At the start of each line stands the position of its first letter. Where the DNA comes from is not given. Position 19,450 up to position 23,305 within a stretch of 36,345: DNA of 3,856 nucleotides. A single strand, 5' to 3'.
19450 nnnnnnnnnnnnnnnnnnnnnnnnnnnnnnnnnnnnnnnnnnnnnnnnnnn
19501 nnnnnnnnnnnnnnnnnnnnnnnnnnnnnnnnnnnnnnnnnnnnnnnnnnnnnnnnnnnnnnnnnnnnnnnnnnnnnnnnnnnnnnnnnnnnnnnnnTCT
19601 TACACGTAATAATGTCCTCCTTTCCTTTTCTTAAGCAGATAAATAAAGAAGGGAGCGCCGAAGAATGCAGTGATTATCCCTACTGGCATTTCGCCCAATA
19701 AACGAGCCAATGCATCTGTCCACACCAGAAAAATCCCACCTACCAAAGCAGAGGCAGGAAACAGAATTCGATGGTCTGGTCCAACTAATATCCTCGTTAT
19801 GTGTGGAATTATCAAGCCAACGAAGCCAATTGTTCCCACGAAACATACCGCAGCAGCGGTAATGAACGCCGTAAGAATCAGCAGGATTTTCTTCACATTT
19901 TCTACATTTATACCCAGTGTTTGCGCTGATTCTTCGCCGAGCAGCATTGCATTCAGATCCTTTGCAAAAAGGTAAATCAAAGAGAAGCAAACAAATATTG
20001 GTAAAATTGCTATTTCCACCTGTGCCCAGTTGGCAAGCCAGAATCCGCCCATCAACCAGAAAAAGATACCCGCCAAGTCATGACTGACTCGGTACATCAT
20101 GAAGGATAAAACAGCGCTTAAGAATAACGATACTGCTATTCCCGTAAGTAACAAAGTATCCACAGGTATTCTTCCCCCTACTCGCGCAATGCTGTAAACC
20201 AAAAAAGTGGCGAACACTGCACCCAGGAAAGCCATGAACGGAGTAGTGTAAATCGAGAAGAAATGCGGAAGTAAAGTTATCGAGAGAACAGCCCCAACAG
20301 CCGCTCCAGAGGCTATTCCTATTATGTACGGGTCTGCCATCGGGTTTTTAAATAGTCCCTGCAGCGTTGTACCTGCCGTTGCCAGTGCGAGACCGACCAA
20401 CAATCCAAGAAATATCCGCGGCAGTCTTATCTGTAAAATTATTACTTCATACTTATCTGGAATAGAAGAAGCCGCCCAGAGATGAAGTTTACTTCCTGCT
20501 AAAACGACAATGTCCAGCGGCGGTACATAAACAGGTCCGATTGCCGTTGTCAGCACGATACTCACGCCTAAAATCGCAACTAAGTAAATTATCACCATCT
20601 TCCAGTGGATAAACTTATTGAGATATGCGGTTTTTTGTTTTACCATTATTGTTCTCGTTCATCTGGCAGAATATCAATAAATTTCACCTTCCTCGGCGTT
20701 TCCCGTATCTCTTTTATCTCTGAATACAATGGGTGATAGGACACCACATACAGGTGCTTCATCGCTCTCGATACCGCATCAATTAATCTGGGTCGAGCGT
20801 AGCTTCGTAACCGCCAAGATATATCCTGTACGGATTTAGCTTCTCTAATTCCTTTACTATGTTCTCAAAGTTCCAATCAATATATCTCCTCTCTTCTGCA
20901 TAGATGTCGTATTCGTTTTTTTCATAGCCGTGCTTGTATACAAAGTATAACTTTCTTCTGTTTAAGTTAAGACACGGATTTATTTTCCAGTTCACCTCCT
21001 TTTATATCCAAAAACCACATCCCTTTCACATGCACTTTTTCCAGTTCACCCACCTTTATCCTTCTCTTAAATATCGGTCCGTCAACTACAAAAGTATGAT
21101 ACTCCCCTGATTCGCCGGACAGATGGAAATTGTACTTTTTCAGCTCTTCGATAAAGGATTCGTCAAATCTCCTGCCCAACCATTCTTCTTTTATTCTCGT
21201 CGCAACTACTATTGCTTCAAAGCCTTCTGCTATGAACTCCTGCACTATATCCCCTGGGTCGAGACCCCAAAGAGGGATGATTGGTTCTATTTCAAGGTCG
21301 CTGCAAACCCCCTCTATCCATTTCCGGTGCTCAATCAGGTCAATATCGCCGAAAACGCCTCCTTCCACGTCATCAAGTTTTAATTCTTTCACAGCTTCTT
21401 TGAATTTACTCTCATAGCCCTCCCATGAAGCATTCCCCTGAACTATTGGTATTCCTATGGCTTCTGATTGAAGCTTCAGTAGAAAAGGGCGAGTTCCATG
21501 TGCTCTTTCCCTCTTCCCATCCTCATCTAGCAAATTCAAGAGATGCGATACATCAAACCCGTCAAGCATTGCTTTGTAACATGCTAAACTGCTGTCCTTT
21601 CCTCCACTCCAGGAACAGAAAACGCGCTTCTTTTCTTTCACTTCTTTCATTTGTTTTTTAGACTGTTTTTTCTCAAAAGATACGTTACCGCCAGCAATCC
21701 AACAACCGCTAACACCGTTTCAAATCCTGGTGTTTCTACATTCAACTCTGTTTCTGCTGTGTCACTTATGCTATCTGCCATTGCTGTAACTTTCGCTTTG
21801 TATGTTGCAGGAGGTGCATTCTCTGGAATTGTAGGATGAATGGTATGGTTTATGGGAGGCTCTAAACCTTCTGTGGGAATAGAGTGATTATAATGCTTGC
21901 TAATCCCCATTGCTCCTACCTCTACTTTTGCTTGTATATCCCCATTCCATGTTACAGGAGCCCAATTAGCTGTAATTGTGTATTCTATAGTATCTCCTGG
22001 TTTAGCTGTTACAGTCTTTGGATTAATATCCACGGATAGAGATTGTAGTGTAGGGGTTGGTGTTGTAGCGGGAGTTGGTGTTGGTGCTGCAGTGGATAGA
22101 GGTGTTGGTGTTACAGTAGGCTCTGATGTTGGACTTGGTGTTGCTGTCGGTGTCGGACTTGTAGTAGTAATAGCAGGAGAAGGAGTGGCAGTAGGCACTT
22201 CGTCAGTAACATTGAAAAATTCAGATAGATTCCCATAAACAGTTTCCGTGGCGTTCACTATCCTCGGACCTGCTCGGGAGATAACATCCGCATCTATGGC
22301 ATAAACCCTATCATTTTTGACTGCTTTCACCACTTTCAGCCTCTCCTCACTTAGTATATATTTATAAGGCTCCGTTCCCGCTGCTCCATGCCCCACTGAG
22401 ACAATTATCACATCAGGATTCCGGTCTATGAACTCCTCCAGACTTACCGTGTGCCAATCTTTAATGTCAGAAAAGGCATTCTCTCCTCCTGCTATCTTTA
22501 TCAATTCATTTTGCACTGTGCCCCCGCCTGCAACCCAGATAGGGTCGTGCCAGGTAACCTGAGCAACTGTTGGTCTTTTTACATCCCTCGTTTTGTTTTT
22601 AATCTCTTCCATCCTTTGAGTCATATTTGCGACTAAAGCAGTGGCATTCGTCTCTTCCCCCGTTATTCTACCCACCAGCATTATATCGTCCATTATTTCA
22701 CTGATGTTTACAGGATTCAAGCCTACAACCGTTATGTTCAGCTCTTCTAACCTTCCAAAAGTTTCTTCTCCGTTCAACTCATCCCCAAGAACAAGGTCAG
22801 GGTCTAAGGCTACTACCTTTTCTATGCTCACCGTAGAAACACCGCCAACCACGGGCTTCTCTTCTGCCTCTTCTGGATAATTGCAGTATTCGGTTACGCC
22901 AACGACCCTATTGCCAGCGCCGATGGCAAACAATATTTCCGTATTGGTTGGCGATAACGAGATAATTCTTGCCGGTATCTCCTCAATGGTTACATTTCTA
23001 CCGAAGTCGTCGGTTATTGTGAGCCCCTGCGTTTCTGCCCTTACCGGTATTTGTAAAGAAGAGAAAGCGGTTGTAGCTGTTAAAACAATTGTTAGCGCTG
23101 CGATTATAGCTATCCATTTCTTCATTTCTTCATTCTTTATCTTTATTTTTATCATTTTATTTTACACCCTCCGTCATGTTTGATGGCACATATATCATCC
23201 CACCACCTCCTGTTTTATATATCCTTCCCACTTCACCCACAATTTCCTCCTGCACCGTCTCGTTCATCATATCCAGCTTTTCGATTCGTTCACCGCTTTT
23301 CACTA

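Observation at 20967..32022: Six translationally coupled genes: giant PQQ/CARDB surface proteins, an ExbB/ExbD-like proton channel, a PGF-CTERM BtuF-like binding protein and a PP-loop ATPase. Candidate PMF-energised surface capture/uptake machine in an archaeon.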

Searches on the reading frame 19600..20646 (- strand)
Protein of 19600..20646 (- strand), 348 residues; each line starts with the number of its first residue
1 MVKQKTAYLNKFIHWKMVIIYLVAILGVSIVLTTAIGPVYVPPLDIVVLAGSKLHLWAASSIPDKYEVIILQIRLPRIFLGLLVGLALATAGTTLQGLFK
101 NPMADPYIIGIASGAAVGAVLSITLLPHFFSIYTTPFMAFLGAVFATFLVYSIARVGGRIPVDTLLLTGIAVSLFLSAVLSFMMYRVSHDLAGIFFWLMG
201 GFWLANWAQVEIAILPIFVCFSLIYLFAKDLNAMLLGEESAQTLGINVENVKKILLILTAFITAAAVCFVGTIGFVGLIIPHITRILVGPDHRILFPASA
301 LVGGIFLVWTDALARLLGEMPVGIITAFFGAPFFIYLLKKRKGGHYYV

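Call 4: search_protein_families(library=pfam, proteins=[window:19600-20646:-], max_evalue=0.01)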
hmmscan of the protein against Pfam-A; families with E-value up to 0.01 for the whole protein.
window:19600-20646:- (348 aa): 2 families
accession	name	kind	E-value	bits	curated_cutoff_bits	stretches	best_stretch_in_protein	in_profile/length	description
PF01032.23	FecCD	-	1.1e-90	304.2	26.5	1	26-340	2-311/311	FecCD transport family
PF00950.22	ABC-3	-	3.4e-07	30.5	20.1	1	117-318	48-236/258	ABC 3 transport family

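Call 39: search_protein_families(library=ncbifam, proteins=[window:19600-20646:-], max_evalue=0.001)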
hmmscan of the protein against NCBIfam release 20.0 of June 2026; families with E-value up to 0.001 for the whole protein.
window:19600-20646:- (348 aa): 18 families
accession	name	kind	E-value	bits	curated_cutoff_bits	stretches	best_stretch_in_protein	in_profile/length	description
NF007081.0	PRK09535.1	equivalog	4.8e-106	355.2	461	1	61-342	82-362/366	vitamin B12 ABC transporter permease BtuC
NF003001.0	PRK03784.1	equivalog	1.2e-67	228.4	334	1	47-342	32-329/332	vitamin B12 ABC transporter permease BtuC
NF007871.0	PRK10577.2-2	equivalog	1.7e-65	221.8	899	1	12-341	354-676/679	Fe(3+)-hydroxamate ABC transporter permease FhuB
TIGR03869.1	F420-0_ABCperm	hypoth_equivalog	3e-65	220.7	437.35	1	28-343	4-323/325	putative F420-0 ABC transporter permease subunit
NF007299.0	PRK09777.1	equivalog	7.7e-63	212.7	406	1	25-340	12-316/318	Fe(3+) dicitrate ABC transporter permease subunit FecD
NF008407.0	PRK11228.1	equivalog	2.8e-58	197.4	396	1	11-341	5-329/330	iron-dicitrate ABC transporter permease FecC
NF007867.0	PRK10577.1-3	subfamily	1e-57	196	849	1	23-341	387-705/710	Fe(3+)-hydroxamate ABC transporter permease FhuB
NF007866.0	PRK10577.1-2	equivalog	2.8e-55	187.9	554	1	64-342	51-332/666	Fe(3+)-hydroxamate ABC transporter permease FhuB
NF007760.0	PRK10441.1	equivalog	1.7e-51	175.4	428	1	20-343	14-331/335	Fe(3+)-siderophore ABC transporter permease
NF007873.0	PRK10577.2-4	equivalog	7e-51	173.7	1012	1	66-339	367-641/646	Fe(3+)-hydroxamate ABC transporter permease FhuB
NF007872.0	PRK10577.2-3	equivalog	4e-49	167.6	727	1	55-341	43-331/676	Fe(3+)-hydroxamate ABC transporter permease FhuB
NF007870.0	PRK10577.2-1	equivalog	1.5e-44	152.7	1355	1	11-341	350-673/678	Fe(3+)-hydroxamate ABC transporter permease FhuB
NF007868.0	PRK10577.1-5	equivalog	1.7e-39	135.8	943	1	69-341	391-664/666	Fe(3+)-hydroxamate ABC transporter permease FhuB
NF007865.0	PRK10577.1-1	equivalog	7.6e-38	130.4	1107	1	70-341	386-658/660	Fe(3+)-hydroxamate ABC transporter permease FhuB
NF007759.0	PRK10440.1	equivalog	2.6e-34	118.9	422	1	60-340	45-325/330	iron-enterobactin ABC transporter permease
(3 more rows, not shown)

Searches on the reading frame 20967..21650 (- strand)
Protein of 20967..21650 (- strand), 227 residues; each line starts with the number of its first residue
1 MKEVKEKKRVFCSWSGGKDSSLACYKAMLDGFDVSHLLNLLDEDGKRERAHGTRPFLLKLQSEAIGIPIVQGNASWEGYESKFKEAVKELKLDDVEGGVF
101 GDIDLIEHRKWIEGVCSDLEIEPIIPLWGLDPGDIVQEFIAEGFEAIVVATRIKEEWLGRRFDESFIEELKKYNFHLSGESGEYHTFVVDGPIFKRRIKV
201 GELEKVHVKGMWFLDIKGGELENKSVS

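Call 4: search_protein_families(library=pfam, proteins=[window:20967-21650:-], max_evalue=0.01)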
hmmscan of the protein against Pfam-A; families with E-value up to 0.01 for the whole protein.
window:20967-21650:- (227 aa): 1 family
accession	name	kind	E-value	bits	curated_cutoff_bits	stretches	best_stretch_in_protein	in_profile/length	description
PF01902.24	Diphthami_syn_2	-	1.1e-56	192.3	23.2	1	9-217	2-215/219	Diphthamide synthase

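Call 39: search_protein_families(library=ncbifam, proteins=[window:20967-21650:-], max_evalue=0.001)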
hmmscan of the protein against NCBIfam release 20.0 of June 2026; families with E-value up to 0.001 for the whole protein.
window:20967-21650:- (227 aa): 3 families
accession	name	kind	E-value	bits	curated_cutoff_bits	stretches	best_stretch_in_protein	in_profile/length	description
TIGR03679.1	Dph6_archaeal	equivalog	6.2e-39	133.5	197.3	1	15-216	5-215/218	diphthine--ammonia ligase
NF052346.1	PAB0415_fam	hypoth_equivalog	1.6e-20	73.8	250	1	14-204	4-193/205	PAB0415 family putative ATP pyrophosphatase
NF052347.1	TTX_0299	hypoth_equivalog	1.5e-16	60.6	250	1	62-207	47-191/200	TTX_0299 family putative ATP pyrophosphatase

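Call 94: search_protein_families(library=padloc, proteins=[window:20967-21650:-], max_evalue=0.01)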
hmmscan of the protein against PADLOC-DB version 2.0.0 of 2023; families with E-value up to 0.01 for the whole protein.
window:20967-21650:- (227 aa): 0 families

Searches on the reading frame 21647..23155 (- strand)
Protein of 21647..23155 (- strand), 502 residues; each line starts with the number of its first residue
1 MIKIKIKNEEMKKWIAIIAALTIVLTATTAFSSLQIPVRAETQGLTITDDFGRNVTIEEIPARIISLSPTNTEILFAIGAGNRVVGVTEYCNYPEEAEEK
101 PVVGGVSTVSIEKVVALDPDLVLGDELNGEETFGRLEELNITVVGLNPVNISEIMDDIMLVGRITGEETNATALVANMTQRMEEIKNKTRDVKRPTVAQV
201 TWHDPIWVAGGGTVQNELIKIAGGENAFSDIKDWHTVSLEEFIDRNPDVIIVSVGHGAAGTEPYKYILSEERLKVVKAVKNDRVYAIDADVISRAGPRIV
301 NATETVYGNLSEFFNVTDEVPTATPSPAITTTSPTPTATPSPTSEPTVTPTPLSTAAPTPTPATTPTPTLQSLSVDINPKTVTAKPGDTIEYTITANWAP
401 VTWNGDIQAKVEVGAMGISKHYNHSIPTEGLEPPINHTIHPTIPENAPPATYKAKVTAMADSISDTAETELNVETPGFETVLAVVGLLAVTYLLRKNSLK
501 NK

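Call 4: search_protein_families(library=pfam, proteins=[window:21647-23155:-], max_evalue=0.01)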
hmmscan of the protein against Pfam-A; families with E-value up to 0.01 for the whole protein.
window:21647-23155:- (502 aa): 2 families
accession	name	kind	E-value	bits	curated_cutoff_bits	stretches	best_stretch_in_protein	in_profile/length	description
PF01497.23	Peripla_BP_2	-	4e-41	141.4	27.5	1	64-290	1-234/235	Periplasmic binding protein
PF18204.6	PGF-CTERM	-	8.8e-09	35.5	18.8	1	475-496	1-22/23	PGF-CTERM motif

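Call 39: search_protein_families(library=ncbifam, proteins=[window:21647-23155:-], max_evalue=0.001)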
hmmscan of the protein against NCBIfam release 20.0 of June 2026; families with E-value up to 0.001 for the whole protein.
window:21647-23155:- (502 aa): 11 families
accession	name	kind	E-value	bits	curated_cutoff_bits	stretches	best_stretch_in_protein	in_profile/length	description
TIGR04281.1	peripla_PGF_1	equivalog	5.4e-49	167.1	325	1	45-339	5-294/330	PGF-CTERM-anchored ABC transporter substrate-binding protein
NF002894.0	PRK03379.1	equivalog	1.2e-34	119.7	234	1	62-311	24-263/266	vitamin B12 ABC transporter substrate-binding protein BtuF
TIGR03868.1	F420-O_ABCperi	hypoth_equivalog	1.9e-19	70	392.4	1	48-311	4-285/287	putative F420-0 ABC transporter substrate-binding protein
TIGR03659.1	IsdE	equivalog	1.7e-16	60.3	298.65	1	57-291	34-271/292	heme ABC transporter substrate-binding protein IsdE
NF008501.1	PRK11411.1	subfamily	2.2e-13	49.8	320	1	29-317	8-297/303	Fe(3+) dicitrate ABC transporter substrate-binding protein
NF038402.1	TroA_like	subfamily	4.4e-13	49.3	30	1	63-253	1-186/219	helical backbone metal receptor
NF052484.1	sider_BP_EitA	equivalog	3.7e-11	42.7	640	1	152-288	155-301/328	siderophore ABC transporter substrate-binding protein EitA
NF047879.1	catechol_SstD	exception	6.8e-09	35.2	450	1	151-290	175-319/343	ferrated catecholamine ABC transporter substrate-binding lipoprotein SstD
NF008200.0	PRK10957.1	equivalog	1e-08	34.5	205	1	13-223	8-233/330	Fe2+-enterobactin ABC transporter substrate-binding protein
NF010649.0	PRK14048.1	equivalog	9.2e-07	28.3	374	1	15-257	9-273/374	ferrichrome/ferrioxamine B periplasmic transporter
TIGR04126.1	PGF_CTERM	domain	4.2e-05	23.1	24.5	1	475-495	5-25/28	PGF-CTERM sorting domain-containing protein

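Call 94: search_protein_families(library=padloc, proteins=[window:21647-23155:-], max_evalue=0.01)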
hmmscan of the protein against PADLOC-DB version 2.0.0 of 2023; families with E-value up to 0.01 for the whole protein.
window:21647-23155:- (502 aa): 0 families

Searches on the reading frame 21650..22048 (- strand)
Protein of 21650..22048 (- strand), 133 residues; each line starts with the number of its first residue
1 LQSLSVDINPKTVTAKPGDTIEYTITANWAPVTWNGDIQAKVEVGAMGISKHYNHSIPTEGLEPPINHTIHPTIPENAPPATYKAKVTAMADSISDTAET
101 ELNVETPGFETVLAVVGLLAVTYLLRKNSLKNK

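Call 74: search_protein_families(library=pfam, proteins=[window:21650-22048:-], max_evalue=1)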
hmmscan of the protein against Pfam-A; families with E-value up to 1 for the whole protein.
seq(133 aa): 2 families
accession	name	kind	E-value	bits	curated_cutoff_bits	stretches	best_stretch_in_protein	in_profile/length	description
PF18204.6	PGF-CTERM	-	2.4e-09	37.3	18.8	1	106-127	1-22/23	PGF-CTERM motif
PF09608.15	Alph_Pro_TM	-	0.039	14.2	24.5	1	73-114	154-196/227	Putative transmembrane protein (Alph_Pro_TM)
